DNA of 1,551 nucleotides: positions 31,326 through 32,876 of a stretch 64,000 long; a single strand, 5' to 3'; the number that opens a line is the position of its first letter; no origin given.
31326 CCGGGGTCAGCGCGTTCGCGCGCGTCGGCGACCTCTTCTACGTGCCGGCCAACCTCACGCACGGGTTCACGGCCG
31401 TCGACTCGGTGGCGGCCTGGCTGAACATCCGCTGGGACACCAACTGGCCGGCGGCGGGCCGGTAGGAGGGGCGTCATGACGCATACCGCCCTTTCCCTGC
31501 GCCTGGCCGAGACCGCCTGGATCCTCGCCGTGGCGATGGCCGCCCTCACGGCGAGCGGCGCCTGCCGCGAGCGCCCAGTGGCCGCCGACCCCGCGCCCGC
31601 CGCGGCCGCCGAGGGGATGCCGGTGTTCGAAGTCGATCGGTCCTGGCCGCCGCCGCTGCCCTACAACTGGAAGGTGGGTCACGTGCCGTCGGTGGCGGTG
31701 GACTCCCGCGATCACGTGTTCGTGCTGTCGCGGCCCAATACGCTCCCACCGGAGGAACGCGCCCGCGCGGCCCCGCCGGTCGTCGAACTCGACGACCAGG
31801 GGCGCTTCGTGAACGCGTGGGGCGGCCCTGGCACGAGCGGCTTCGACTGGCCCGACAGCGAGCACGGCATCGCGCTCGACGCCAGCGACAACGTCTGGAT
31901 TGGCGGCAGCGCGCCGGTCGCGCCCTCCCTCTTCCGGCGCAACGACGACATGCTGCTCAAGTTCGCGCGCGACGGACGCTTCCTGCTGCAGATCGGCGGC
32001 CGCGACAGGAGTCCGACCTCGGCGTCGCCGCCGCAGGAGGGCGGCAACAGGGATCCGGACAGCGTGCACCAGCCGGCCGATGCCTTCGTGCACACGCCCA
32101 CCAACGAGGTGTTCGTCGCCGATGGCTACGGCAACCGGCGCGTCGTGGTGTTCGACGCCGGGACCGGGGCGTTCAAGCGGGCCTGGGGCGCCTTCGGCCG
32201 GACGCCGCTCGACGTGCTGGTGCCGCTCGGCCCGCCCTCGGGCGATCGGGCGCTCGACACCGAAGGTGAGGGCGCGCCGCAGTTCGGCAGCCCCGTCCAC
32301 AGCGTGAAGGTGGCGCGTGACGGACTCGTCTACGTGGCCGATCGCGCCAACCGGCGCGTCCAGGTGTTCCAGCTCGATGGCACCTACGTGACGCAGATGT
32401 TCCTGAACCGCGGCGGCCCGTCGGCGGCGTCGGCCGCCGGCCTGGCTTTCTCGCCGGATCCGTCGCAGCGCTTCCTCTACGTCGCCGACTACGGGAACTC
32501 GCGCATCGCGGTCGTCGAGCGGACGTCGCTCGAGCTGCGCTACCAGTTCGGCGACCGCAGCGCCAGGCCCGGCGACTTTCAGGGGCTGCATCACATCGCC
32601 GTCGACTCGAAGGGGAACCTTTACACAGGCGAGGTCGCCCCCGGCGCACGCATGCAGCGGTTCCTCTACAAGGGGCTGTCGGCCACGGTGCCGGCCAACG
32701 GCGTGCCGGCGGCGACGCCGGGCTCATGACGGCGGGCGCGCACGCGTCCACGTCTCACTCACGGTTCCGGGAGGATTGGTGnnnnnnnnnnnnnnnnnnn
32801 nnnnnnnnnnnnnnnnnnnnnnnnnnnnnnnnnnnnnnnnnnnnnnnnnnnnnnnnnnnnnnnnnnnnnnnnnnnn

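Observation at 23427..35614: Sensor-controlled TonB-receptor locus whose cargo genes are all exported cupin / NHL-propeller / amidohydrolase proteins: a PUL-like system with no recognisable substrate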

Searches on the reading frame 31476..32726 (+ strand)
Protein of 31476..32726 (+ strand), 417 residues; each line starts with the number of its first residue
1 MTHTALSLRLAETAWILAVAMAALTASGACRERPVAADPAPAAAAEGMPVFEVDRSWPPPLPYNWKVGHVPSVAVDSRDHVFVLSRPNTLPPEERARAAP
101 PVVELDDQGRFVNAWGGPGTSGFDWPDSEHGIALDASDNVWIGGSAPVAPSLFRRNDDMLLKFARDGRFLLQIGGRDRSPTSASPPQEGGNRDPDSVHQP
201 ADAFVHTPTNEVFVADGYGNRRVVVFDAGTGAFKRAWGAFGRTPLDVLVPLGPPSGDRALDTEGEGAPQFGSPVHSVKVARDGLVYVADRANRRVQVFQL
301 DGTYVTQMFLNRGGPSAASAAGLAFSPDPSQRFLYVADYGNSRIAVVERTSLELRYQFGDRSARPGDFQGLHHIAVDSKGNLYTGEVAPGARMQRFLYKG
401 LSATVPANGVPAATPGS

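Call 4: search_protein_families(library=pfam, proteins=[window:31476-32726:+], max_evalue=0.01)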
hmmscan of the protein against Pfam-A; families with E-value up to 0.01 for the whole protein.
window:31476-32726:+ (417 aa): 3 families
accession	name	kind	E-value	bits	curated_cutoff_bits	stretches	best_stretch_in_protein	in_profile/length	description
PF01436.27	NHL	-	3.4e-14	52.5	20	1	275-298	5-28/28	NHL repeat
PF17170.10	DUF5128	-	0.0012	18.5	22.9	0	274-308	46-79/321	6-bladed beta-propeller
PF06739.17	SBBP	-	0.005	17.2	20.5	0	372-384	16-28/38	Beta-propeller repeat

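Call 5: search_protein_families(library=ncbifam, proteins=[window:31476-32726:+], max_evalue=0.01)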
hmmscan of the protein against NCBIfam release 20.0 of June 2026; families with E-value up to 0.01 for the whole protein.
window:31476-32726:+ (417 aa): 2 families
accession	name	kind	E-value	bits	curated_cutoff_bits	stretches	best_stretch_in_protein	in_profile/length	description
NF035926.1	scyF_NHL_VPEP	equivalog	2.7e-17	63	350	2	260-308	236-283/376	scytonemin biosynthesis PEP-CTERM protein ScyF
NF047780.1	LIC12708_fam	subfamily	9.7e-06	24.7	150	0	63-142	115-197/391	LIC_12708 family protein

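Call 16: search_solved_structures(query=window:31476-32726:+, max_evalue=0.1)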
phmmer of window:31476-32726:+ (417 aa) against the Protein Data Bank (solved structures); distinct sequences matched with E-value up to 0.1: 12.
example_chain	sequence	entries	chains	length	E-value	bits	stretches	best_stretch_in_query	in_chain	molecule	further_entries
8j72_A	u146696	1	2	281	3.6e-20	75.4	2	261-382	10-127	E3 ubiquitin-protein ligase TRIM71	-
9jur_A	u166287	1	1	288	4.8e-19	71.7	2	257-346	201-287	E3 ubiquitin-protein ligase TRIM71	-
7qrx_A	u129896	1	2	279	5.1e-19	71.6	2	257-346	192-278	E3 ubiquitin-protein ligase TRIM71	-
6fpt_A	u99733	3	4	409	1.1e-18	70.5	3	261-381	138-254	E3 ubiquitin-protein ligase TRIM71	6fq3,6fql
6d69_A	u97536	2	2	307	1.2e-16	63.8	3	264-384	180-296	NHL Repeat Region of D. melanogaster Thin | Thin, isoform D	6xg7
7b96_A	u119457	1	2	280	4.3e-12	48.8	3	276-382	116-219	Isoform 2 of Tripartite motif-containing protein 2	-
7qrv_A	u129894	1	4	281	5.3e-12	48.5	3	275-382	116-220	Tripartite motif-containing protein 2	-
7b2r_A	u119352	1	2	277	6.8e-12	48.1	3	276-382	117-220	Tripartite motif-containing protein 2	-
7qrw_A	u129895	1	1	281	3e-10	42.7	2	262-342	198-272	Isoform 4 of Tripartite motif-containing protein 3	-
3fvz_A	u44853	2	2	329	1.5e-05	27.2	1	192-239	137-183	Peptidyl-glycine alpha-amidating monooxygenase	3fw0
5wm0_A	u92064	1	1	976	0.00052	22.1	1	192-239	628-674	Peptidyl-glycine alpha-amidating monooxygenase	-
5i1y_A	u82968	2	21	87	0.063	15.3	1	274-346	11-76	nvPizz2a-H16S58 | nvPizza2-H16S58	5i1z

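Call 56: find_homologous_proteins(query=window:31476-32726:+, max_evalue=0.00001)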
Query window:31476-32726:+ (417 aa): 5160 proteins with E <= 0.00001 among 8000 candidates; the best 120 are listed.
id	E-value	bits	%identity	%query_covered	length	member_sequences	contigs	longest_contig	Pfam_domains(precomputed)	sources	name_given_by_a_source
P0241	1.6e-279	945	100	100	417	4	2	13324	PF01436.28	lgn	-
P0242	2.7e-239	812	85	100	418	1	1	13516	PF01436.28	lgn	-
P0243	1.7e-237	806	85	100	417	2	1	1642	PF01436.28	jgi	jgi:hypothetical protein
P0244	4.3e-233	792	87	93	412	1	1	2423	PF01436.28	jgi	jgi:hypothetical protein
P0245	3.2e-228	776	81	100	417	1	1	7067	PF01436.28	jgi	jgi:hypothetical protein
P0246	1.2e-220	751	81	99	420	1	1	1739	PF01436.28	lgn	-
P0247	5.7e-220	749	78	100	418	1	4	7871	PF17170.11,PF01436.28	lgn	-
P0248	3.1e-219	746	83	89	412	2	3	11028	PF01436.28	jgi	jgi:hypothetical protein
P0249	4.5e-218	742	79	100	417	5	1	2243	PF01436.28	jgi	jgi:hypothetical protein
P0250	1.8e-217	740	80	99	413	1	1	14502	PF17170.11,PF01436.28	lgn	-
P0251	1.4e-212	724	79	96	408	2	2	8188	PF01436.28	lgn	-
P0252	5.0e-205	699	81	91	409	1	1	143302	PF01436.28,PF06739.18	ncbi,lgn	ncbi:MAG: hypothetical protein AB7O67_18610 [Vicinamibacterales bacterium]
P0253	1.3e-204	698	77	96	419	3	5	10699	PF01436.28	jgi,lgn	jgi:outer membrane protein assembly factor BamB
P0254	1.3e-202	691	74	96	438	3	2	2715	PF01436.28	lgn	-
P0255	1.8e-196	671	78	87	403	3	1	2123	PF01436.28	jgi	jgi:hypothetical protein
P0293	3.0e-176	605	70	91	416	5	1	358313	PF01436.28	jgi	jgi:hypothetical protein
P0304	4.0e-173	594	67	95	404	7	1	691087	PF01436.28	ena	-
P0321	1.1e-169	583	67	88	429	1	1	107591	PF01436.28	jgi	jgi:hypothetical protein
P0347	1.5e-153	530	62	89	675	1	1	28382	PF01436.28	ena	-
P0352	8.1e-152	524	61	97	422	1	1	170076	PF01436.28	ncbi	ncbi:MAG: hypothetical protein ABI868_04110 [Acidobacteriota bacterium]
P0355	1.2e-150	520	61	96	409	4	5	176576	PF01436.28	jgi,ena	-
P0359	9.0e-149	514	62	87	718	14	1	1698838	PF07494.18,PF17170.11,PF01436.28,PF06739.18,PF08450.19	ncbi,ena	-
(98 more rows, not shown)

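Call 59: find_encoding_contigs(protein=P0359, flank=10000, max_places=3)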
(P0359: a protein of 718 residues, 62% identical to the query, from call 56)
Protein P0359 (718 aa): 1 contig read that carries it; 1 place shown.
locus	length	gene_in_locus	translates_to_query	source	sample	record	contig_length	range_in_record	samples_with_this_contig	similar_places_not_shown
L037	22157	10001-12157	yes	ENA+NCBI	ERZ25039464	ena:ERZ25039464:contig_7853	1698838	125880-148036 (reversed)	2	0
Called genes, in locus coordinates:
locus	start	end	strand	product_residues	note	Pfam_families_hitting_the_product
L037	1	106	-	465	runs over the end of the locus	PF14269:Arylsulfotran_2, PF05935:Arylsulfotrans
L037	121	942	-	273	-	-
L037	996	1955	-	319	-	-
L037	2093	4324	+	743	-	PF00486:Trans_reg_C, PF00930:DPPIV_N (faint), PF00400:WD40 (faint), PF25174:Beta-prop_THOC3 (faint), PF23381:Beta-prop_IFT122_1st (weak), PF07676:PD40 (weak), PF26550:Tricorn_2nd (weak), PF26549:Tricorn_N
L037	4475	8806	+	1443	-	PF02369:Big_1 (faint), PF13620:CarboxypepD_reg, PF13715:CarbopepD_reg_2, PF02126:PTE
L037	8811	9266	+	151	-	PF00903:Glyoxalase (weak), PF22677:Ble-like_N (weak)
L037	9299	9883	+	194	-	PF07883:Cupin_2 (faint)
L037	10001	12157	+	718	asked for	PF07494:Reg_prop (faint), PF17170:DUF5128 (faint), PF06739:SBBP (faint), PF08450:SGL (faint), PF01436:NHL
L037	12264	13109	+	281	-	PF09084:NMT1, PF13379:NMT1_2 (weak)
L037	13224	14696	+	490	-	PF00884:Sulfatase, PF16347:SGSH_C (weak)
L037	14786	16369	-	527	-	PF01011:PQQ, PF13360:PQQ_2 (weak), PF07774:EMC1_C (faint), PF13360:PQQ_2, PF13570:Beta-prop_ACSF4 (weak), PF01011:PQQ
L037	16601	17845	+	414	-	PF00903:Glyoxalase (weak), PF19581:Glyoxalase_7, PF04072:LCM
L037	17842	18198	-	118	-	-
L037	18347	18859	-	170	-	-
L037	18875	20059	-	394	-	PF13428:TPR_14 (faint), PF13432:TPR_16 (faint), PF14559:TPR_19 (faint), PF21033:RMD1-3 (faint)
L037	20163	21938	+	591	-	PF00115:COX1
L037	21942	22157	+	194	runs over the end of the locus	PF00510:COX3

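Call 61: find_encoding_contigs(protein=P0347, flank=10000, max_places=2)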
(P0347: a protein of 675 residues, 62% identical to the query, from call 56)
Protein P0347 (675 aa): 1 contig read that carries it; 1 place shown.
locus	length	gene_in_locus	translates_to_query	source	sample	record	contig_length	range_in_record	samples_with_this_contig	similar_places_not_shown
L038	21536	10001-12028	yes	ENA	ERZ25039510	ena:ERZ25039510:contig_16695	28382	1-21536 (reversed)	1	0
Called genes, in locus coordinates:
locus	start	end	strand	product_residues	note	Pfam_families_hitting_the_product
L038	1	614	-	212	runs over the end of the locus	-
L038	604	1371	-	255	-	PF25183:OMP_b-brl_4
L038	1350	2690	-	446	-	-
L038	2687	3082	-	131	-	PF13620:CarboxypepD_reg, PF13715:CarbopepD_reg_2, PF17210:SdrD_B (weak)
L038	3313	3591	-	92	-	-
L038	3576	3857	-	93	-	PF19799:DUF6282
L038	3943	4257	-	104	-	PF19799:DUF6282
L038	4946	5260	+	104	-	PF19799:DUF6282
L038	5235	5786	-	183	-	PF00072:Response_reg, PF00486:Trans_reg_C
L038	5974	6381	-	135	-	PF02518:HATPase_c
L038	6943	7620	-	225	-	-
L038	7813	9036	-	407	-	PF16868:NMT1_3, PF09084:NMT1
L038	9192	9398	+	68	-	-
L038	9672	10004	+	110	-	-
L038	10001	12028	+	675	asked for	PF01436:NHL (faint)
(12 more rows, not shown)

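Call 62: find_encoding_contigs(protein=P0304, flank=10000, max_places=2)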
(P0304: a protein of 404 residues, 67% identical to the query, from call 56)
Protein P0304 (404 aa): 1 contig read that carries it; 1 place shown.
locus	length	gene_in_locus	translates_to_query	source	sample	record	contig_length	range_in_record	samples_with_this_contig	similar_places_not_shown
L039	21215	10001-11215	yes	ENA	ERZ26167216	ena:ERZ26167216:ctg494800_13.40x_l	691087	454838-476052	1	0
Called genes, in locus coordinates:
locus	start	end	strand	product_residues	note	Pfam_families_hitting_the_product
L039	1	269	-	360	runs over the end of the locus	-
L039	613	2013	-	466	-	PF26550:Tricorn_2nd (faint), PF07676:PD40 (faint), PF26549:Tricorn_N (weak)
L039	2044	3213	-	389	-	PF00069:Pkinase, PF01636:APH (faint), PF07714:PK_Tyr_Ser-Thr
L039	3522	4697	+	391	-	PF13011:LZ_Tnp_IS481, PF13518:HTH_28, PF13565:HTH_32, PF00665:rve, PF13683:rve_3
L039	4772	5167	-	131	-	PF00903:Glyoxalase, PF22677:Ble-like_N (weak)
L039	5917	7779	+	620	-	PF02129:Peptidase_S15, PF08530:PepX_C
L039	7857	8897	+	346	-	PF08450:SGL (faint), PF25021:TEN_NHL (faint), PF06739:SBBP (faint), PF01436:NHL (weak)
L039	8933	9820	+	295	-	PF01551:Peptidase_M23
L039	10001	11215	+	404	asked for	PF01436:NHL (faint)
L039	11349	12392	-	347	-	PF00005:ABC_tran, PF13304:AAA_21 (faint), PF08352:oligo_HPY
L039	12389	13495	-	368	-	PF00005:ABC_tran, PF02463:SMC_N (faint), PF13304:AAA_21, PF08352:oligo_HPY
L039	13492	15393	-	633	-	PF00496:SBP_bac_5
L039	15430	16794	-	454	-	PF00528:BPD_transp_1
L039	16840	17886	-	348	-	PF19300:BPD_transp_1_N (faint), PF00528:BPD_transp_1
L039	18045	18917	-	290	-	-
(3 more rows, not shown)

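Call 63: find_encoding_contigs(protein=P0352, flank=10000, max_places=2)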
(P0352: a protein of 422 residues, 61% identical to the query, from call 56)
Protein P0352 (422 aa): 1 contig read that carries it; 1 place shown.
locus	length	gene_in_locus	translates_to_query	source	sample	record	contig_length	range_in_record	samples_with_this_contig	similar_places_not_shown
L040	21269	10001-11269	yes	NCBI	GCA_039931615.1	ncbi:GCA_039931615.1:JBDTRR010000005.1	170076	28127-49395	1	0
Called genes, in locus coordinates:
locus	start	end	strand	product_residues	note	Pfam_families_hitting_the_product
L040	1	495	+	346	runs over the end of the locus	-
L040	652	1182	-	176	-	-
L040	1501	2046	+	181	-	-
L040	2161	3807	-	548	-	PF12704:MacB_PCD, PF07228:SpoIIE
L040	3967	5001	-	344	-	PF01436:NHL (weak)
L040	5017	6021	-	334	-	-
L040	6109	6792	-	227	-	PF00072:Response_reg, PF00486:Trans_reg_C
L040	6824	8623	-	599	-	PF00512:HisKA, PF02518:HATPase_c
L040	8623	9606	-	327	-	PF12974:Phosphonate-bd (weak), PF16868:NMT1_3, PF09084:NMT1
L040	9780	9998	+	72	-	-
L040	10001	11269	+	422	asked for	PF01436:NHL (faint)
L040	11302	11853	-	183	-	PF20393:Pro_CA_2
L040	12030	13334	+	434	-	-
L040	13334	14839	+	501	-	-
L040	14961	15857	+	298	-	PF23678:YqhI, PF01738:DLH, PF02129:Peptidase_S15 (faint), PF00326:Peptidase_S9 (faint)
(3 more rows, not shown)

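Call 79: find_encoding_contigs(protein=P0293, flank=10000, max_places=1)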
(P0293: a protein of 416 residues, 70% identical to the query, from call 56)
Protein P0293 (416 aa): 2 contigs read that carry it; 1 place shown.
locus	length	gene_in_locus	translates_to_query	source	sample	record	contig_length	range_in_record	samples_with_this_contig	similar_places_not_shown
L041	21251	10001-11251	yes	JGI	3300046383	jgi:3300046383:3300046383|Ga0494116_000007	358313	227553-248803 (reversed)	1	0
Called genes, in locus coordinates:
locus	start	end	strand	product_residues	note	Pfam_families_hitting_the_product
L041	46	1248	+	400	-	PF00072:Response_reg (weak), PF00563:EAL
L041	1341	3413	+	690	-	PF05170:AsmA, PF13116:YhdP (faint), PF05359:DUF748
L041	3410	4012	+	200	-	PF10604:Polyketide_cyc2 (weak)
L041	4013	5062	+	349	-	PF00730:HhH-GPD, PF00633:HHH (weak), PF14815:NUDIX_4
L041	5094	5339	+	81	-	PF04362:Iron_traffic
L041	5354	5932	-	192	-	-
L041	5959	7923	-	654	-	PF16177:ACAS_N, PF00501:AMP-binding, PF13193:AMP-binding_C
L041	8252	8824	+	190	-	PF00069:Pkinase, PF07714:PK_Tyr_Ser-Thr, PF01636:APH (weak)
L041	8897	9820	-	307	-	PF12740:PETase (weak)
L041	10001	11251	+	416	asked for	PF01436:NHL (faint)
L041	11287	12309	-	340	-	PF26061:DUF8021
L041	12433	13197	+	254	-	PF13669:Glyoxalase_4 (faint), PF18029:Glyoxalase_6 (faint), PF00903:Glyoxalase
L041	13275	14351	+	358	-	PF08450:SGL (weak)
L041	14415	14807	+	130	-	-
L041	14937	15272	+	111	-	-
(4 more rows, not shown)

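Call 80: find_encoding_contigs(protein=P0355, flank=10000, max_places=1)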
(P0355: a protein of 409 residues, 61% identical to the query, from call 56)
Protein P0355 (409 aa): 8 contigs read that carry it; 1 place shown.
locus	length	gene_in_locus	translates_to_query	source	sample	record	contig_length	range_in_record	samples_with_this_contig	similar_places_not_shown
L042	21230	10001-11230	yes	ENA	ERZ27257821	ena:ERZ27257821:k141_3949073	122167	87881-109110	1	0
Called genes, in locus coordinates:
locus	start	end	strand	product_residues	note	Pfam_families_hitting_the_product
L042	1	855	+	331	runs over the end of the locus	PF11453:DUF2950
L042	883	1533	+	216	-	PF01988:VIT1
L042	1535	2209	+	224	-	-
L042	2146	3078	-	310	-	PF07730:HisKA_3, PF02518:HATPase_c, PF13581:HATPase_c_2 (faint)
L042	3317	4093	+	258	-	PF00027:cNMP_binding, PF13545:HTH_Crp_2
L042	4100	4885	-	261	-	PF01734:Patatin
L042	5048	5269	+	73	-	-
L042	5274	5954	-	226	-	PF00072:Response_reg, PF00486:Trans_reg_C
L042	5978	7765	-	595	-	PF00512:HisKA, PF02518:HATPase_c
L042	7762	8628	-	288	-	PF12974:Phosphonate-bd, PF16868:NMT1_3, PF09084:NMT1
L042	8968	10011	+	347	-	PF07883:Cupin_2 (faint)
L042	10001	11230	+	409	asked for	PF01436:NHL (faint)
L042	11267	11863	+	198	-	PF07883:Cupin_2 (faint)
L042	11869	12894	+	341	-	-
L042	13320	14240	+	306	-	PF00296:Bac_luciferase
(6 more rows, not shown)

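Call 81: find_encoding_contigs(protein=P0321, flank=10000, max_places=1)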
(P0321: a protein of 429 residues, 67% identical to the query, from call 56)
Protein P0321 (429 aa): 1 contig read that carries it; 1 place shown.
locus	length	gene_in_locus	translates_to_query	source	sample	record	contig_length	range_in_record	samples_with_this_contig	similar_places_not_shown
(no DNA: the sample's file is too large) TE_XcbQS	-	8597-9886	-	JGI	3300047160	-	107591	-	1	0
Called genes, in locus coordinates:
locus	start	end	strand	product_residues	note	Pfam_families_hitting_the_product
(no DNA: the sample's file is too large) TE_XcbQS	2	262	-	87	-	?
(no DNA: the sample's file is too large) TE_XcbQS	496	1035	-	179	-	-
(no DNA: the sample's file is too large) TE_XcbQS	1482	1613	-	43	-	-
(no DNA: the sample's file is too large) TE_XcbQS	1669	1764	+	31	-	-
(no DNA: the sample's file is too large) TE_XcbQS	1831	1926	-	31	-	-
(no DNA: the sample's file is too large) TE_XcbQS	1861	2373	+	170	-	-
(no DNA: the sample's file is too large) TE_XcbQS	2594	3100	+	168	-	-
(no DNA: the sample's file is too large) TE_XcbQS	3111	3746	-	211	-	PF04264:YceI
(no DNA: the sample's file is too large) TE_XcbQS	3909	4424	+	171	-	PF00583:Acetyltransf_1, PF13673:Acetyltransf_10 (weak), PF13508:Acetyltransf_7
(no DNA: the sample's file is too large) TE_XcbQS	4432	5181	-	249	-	-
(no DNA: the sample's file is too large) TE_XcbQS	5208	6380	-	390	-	PF00108:Thiolase_N, PF02801:Ketoacyl-synt_C (faint), PF02803:Thiolase_C, PF22691:Thiolase_C_1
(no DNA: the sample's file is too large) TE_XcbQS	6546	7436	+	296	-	PF02311:AraC_binding (faint), PF07883:Cupin_2 (faint)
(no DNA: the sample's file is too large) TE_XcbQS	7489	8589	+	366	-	PF01436:NHL (weak)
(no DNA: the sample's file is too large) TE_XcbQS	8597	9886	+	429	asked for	PF01436:NHL (weak)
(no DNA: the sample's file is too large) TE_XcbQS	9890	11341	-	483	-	PF11794:HpaB_N, PF03241:HpaB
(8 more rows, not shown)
